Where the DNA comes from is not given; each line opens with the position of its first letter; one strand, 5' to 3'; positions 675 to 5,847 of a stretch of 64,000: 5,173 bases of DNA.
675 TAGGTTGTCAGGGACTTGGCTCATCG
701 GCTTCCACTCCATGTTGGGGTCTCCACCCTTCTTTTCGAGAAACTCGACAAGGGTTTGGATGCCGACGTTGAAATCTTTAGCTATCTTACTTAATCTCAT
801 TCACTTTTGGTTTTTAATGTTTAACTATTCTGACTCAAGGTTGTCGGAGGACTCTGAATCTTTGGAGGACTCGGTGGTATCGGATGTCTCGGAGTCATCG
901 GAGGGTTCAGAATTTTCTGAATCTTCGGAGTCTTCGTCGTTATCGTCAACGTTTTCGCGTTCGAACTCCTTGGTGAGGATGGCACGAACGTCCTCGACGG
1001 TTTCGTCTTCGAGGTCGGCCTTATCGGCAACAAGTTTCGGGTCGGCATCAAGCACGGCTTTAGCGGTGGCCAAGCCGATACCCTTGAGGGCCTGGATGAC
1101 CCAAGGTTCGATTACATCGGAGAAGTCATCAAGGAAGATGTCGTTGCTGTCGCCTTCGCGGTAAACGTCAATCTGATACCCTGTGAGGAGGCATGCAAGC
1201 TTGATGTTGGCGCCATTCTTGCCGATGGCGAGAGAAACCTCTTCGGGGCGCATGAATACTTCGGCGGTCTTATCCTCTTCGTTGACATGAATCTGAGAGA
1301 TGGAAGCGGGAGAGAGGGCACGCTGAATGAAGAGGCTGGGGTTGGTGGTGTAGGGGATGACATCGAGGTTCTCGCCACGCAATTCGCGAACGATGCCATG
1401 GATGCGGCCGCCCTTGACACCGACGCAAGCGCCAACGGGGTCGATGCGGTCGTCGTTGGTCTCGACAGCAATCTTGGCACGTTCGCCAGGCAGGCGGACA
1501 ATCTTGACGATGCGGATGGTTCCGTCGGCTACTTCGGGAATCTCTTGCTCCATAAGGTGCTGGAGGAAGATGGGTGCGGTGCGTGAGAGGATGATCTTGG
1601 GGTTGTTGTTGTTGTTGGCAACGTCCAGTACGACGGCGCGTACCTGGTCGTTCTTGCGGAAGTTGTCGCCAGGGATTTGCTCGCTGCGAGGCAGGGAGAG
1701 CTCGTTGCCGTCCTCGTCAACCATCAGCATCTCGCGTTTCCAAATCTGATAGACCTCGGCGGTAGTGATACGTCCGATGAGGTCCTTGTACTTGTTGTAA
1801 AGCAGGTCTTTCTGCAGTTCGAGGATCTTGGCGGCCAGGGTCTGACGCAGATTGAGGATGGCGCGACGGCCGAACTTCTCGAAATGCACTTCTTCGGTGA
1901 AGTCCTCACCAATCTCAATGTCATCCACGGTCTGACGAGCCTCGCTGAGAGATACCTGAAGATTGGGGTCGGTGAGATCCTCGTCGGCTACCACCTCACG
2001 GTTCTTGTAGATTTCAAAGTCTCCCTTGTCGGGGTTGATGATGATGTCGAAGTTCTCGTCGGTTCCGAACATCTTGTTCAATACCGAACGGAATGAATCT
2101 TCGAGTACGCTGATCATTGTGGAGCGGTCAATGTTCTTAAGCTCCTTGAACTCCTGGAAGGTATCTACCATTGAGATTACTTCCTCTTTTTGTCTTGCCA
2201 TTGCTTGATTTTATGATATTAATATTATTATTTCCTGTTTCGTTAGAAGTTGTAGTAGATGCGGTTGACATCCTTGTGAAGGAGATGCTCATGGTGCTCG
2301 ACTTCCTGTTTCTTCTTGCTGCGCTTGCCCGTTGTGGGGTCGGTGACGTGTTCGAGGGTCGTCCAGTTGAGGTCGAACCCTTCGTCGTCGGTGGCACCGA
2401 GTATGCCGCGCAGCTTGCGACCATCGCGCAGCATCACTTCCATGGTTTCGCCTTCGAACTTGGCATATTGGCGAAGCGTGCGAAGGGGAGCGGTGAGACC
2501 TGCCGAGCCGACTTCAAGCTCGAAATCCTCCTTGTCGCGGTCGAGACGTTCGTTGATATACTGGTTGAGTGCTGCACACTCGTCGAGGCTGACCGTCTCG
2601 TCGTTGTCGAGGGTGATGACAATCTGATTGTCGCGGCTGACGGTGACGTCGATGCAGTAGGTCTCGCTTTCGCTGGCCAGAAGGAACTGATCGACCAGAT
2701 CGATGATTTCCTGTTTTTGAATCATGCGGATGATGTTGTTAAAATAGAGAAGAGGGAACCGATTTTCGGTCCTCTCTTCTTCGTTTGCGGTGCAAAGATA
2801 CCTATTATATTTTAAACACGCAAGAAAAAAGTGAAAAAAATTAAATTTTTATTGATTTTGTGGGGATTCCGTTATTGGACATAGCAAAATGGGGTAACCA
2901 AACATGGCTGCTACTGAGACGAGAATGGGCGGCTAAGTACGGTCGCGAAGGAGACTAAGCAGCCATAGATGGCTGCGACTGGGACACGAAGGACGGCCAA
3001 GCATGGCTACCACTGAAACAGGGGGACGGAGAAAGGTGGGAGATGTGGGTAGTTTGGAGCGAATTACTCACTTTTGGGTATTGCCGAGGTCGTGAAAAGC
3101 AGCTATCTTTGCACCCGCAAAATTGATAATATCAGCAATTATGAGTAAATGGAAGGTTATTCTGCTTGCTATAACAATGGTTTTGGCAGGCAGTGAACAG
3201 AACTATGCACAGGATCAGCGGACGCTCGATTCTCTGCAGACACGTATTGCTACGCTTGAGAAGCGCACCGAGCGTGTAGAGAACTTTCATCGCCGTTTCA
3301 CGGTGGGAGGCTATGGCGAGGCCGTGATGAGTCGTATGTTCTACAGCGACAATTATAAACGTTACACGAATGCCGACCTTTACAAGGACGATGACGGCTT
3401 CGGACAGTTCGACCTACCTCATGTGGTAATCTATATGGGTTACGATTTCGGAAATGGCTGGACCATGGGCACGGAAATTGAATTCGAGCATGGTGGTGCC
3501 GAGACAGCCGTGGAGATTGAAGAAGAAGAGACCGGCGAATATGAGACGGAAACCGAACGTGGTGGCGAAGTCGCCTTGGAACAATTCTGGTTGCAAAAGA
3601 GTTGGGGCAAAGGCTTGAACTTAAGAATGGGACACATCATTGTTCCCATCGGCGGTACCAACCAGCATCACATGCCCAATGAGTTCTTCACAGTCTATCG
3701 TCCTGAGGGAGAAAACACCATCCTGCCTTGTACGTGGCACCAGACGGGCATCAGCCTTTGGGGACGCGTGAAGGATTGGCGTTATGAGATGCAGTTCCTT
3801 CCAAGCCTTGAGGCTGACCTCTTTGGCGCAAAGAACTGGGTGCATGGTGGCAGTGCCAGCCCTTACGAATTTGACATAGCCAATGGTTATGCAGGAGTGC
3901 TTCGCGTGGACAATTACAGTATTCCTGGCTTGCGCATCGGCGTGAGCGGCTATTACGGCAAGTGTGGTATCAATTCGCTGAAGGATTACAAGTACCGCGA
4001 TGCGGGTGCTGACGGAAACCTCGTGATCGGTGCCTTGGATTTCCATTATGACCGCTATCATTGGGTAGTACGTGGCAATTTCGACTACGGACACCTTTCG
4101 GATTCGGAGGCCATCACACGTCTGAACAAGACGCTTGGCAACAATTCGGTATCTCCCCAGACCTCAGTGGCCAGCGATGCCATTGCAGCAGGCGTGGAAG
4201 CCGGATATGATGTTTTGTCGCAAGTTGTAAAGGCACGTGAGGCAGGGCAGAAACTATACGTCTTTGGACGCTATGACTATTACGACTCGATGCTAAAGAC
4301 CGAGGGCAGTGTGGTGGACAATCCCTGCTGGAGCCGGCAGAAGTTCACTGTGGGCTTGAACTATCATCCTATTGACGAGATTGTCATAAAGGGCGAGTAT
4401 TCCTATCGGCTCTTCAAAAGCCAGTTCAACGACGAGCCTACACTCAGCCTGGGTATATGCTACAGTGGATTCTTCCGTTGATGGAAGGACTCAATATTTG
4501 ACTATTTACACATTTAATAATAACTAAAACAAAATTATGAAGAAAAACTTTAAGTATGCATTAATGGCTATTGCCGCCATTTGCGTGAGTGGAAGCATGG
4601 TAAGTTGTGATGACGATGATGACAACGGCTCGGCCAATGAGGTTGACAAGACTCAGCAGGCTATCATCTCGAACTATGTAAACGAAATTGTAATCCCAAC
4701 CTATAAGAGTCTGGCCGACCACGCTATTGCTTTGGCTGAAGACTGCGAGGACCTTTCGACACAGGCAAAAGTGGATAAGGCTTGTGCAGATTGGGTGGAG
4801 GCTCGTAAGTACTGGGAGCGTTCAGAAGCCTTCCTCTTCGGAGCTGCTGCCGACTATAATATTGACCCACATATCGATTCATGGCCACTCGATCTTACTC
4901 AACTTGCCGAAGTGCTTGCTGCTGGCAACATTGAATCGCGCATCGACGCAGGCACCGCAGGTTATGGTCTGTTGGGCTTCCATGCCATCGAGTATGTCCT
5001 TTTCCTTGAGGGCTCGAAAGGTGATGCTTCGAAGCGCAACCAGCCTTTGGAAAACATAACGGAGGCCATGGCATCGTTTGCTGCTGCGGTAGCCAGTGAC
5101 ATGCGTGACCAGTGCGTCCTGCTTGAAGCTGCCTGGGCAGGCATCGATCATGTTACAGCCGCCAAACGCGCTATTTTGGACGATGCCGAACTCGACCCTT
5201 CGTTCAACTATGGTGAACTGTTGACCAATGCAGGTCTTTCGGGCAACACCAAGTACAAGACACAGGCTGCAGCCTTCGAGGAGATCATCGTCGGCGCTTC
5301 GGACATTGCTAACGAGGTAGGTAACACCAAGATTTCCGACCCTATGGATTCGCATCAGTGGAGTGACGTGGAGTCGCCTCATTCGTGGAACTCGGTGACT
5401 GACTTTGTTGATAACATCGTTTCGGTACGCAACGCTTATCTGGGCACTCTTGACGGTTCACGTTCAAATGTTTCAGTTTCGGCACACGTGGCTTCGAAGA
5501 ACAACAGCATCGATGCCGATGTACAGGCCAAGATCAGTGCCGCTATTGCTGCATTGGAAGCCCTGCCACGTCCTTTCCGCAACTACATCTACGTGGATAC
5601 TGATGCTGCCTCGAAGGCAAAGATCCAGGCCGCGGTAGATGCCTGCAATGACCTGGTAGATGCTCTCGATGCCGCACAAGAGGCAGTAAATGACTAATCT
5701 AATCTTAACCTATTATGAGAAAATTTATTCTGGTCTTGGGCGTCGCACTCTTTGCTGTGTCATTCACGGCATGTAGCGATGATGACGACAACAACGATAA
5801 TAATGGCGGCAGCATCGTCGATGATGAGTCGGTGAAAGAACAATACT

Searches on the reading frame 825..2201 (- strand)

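Call 61: search_protein_families(library=pfam, proteins=[window:825-2201:-], max_evalue=0.001)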
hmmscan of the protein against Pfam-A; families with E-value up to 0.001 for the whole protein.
window:825-2201:- (458 aa): 4 families
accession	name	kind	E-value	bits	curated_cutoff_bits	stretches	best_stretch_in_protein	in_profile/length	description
PF08529.16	NusA_N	-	2.2e-30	105.8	23.8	1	11-132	2-119/119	NusA N-terminal domain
PF13184.12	KH_5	-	3.3e-26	91.7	27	1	238-305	1-68/69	NusA-like KH domain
PF23095.1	KH_NusA_C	-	1.3e-06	28.8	34.2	1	317-346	5-34/59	Transcription termination/antitermination protein NusA, KH domain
PF07650.23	KH_2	-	7.8e-06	26.1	22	1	292-367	6-77/78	KH domain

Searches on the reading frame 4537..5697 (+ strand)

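Call 61: search_protein_families(library=pfam, proteins=[window:4537-5697:+], max_evalue=0.001)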
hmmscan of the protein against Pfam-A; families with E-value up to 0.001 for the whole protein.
window:4537-5697:+ (386 aa): 1 family
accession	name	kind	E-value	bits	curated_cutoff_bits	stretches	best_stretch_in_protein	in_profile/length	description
PF09375.15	Peptidase_M75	-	3.7e-51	174.8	23.5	1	53-375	2-286/288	Imelysin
